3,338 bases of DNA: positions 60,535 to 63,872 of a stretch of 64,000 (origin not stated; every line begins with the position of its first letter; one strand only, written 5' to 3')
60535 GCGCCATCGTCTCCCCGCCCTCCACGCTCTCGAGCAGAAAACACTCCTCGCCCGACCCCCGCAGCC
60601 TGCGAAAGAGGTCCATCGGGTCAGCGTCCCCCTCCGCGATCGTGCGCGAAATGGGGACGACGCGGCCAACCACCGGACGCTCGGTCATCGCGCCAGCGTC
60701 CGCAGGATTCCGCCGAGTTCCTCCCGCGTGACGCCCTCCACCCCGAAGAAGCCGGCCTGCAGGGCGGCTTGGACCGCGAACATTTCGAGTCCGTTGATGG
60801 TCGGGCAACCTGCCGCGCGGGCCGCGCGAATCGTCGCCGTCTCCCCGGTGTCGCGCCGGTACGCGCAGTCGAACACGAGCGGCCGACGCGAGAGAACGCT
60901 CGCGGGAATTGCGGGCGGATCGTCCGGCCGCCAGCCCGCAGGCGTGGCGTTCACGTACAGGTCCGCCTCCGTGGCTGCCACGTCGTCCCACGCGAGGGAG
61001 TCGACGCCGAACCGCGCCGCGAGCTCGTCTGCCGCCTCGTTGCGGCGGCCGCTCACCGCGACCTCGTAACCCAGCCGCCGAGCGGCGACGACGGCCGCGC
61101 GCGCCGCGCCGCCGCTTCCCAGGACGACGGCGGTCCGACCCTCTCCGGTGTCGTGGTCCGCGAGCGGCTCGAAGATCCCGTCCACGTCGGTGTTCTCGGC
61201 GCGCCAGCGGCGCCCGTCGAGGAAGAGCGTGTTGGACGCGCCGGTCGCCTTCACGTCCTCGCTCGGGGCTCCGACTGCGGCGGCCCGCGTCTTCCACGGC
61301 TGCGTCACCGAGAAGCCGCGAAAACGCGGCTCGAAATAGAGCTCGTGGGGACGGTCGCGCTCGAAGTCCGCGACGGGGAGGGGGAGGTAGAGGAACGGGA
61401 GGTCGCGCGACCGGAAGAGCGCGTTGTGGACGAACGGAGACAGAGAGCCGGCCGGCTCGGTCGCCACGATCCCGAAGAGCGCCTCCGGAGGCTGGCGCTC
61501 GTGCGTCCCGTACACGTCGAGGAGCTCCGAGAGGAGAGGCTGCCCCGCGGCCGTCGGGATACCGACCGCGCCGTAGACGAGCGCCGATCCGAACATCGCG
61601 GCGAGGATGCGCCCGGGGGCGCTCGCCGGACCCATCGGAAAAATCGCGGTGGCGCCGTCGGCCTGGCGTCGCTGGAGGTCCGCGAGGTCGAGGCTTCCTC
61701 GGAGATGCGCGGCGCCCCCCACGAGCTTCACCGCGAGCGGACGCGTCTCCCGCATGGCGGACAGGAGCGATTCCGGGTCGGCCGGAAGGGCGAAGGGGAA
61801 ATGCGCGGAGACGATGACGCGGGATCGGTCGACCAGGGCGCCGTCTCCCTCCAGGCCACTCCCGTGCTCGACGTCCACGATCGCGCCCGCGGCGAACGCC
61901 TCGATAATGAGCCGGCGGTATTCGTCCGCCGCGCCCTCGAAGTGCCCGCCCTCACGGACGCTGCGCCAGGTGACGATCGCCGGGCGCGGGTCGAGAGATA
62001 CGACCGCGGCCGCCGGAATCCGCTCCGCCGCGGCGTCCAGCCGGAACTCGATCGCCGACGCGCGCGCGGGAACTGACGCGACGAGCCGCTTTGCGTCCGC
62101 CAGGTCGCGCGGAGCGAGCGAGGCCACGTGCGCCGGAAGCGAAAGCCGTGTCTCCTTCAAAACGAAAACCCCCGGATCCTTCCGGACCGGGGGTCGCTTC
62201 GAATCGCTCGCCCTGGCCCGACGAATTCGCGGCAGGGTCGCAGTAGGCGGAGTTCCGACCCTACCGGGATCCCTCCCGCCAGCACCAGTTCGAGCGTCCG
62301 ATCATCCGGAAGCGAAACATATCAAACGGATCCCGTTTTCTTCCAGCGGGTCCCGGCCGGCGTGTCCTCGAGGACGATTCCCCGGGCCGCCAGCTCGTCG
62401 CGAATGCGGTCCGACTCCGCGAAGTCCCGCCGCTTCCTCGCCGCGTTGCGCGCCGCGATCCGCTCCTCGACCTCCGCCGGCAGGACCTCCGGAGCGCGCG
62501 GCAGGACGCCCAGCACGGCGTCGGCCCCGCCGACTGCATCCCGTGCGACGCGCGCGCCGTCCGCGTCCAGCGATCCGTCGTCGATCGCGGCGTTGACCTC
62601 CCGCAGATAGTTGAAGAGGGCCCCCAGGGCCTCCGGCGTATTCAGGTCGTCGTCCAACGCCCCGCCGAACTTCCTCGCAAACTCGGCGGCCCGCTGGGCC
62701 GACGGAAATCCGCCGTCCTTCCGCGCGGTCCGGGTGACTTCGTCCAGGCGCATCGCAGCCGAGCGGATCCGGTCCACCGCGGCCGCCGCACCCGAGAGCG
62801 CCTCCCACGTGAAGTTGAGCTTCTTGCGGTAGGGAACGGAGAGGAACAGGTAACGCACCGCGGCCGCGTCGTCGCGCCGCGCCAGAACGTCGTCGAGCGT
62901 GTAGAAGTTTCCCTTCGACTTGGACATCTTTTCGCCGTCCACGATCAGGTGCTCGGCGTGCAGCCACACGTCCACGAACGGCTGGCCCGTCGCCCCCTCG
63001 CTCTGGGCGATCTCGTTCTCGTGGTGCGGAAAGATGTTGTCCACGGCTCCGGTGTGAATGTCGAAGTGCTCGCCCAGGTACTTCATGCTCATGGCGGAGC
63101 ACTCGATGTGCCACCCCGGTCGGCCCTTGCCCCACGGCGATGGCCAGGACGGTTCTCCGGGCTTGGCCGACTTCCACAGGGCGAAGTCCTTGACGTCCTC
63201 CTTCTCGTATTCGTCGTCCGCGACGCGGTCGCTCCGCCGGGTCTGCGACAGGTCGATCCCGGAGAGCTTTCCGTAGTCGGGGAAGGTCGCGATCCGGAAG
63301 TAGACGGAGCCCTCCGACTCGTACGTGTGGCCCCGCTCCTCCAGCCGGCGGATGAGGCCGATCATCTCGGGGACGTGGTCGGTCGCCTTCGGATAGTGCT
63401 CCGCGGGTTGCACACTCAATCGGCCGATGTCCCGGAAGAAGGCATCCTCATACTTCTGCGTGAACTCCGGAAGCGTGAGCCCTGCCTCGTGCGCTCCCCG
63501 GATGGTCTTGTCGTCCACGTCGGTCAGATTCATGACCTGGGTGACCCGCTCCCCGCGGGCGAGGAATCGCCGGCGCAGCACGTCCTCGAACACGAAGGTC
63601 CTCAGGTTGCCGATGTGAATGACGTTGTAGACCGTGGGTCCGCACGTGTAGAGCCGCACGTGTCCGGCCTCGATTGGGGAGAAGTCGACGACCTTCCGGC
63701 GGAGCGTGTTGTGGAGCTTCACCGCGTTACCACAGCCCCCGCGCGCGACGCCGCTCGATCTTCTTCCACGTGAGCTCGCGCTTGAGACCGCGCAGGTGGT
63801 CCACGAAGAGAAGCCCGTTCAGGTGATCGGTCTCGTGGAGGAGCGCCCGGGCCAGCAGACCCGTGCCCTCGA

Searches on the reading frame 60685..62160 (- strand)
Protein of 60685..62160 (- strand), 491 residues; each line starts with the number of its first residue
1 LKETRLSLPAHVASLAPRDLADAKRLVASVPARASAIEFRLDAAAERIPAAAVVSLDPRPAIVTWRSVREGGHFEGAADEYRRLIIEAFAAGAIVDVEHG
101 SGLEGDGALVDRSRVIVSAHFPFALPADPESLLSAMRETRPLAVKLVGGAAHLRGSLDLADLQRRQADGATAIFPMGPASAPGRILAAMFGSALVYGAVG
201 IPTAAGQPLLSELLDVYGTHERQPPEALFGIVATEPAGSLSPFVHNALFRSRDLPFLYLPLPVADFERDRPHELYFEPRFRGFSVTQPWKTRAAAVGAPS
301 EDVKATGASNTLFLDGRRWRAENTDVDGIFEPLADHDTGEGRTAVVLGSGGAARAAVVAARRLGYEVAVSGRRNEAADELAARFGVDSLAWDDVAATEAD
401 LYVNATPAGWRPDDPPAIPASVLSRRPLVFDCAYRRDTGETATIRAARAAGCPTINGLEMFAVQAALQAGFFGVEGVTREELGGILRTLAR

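Call 82: search_protein_families(library=pfam, proteins=[window:60685-62160:-], max_evalue=0.00001)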
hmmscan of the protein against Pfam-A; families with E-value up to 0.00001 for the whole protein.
window:60685-62160:- (491 aa): 2 families
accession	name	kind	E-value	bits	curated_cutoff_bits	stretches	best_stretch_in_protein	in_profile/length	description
PF01487.21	DHquinase_I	-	2.4e-18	67.5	22.2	1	20-217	9-230/230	Type I 3-dehydroquinase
PF08501.16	Shikimate_dh_N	-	7.1e-11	42.6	27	1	237-312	7-83/83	Shikimate dehydrogenase substrate binding domain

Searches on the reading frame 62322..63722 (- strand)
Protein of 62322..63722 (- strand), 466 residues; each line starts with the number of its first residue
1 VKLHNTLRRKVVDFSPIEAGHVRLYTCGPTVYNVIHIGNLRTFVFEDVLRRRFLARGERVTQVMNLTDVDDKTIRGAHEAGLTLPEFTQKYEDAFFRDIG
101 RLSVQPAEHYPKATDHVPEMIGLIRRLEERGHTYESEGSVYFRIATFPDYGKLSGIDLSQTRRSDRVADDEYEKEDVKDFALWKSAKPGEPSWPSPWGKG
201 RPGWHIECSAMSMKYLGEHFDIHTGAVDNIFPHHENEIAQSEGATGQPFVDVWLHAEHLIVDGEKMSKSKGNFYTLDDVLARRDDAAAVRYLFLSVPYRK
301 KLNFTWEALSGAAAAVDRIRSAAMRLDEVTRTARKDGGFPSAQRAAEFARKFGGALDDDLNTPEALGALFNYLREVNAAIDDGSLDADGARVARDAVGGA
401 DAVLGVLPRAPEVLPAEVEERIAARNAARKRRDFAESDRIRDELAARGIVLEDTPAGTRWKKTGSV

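Call 82: search_protein_families(library=pfam, proteins=[window:62322-63722:-], max_evalue=0.00001)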
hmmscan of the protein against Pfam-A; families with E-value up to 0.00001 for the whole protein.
window:62322-63722:- (466 aa): 5 families
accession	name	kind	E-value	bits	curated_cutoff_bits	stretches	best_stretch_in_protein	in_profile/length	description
PF01406.26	tRNA-synt_1e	-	2.8e-109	365.6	27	1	14-312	2-299/301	tRNA synthetases class I (C) catalytic domain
PF09334.17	tRNA-synt_1g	-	1.2e-11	44.5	20.1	0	245-309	307-371/391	tRNA synthetases class I (M)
PF09190.17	DALR_2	-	1.5e-10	41.9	22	1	351-407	1-56/57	DALR domain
PF23493.1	CysS_C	-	2.4e-08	34.4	23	1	414-460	4-50/51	Cysteinyl-tRNA ligase anticodon binding domain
PF01921.24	tRNA-synt_1f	-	1.1e-06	28.3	27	0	262-321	279-337/360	tRNA synthetases class I (K)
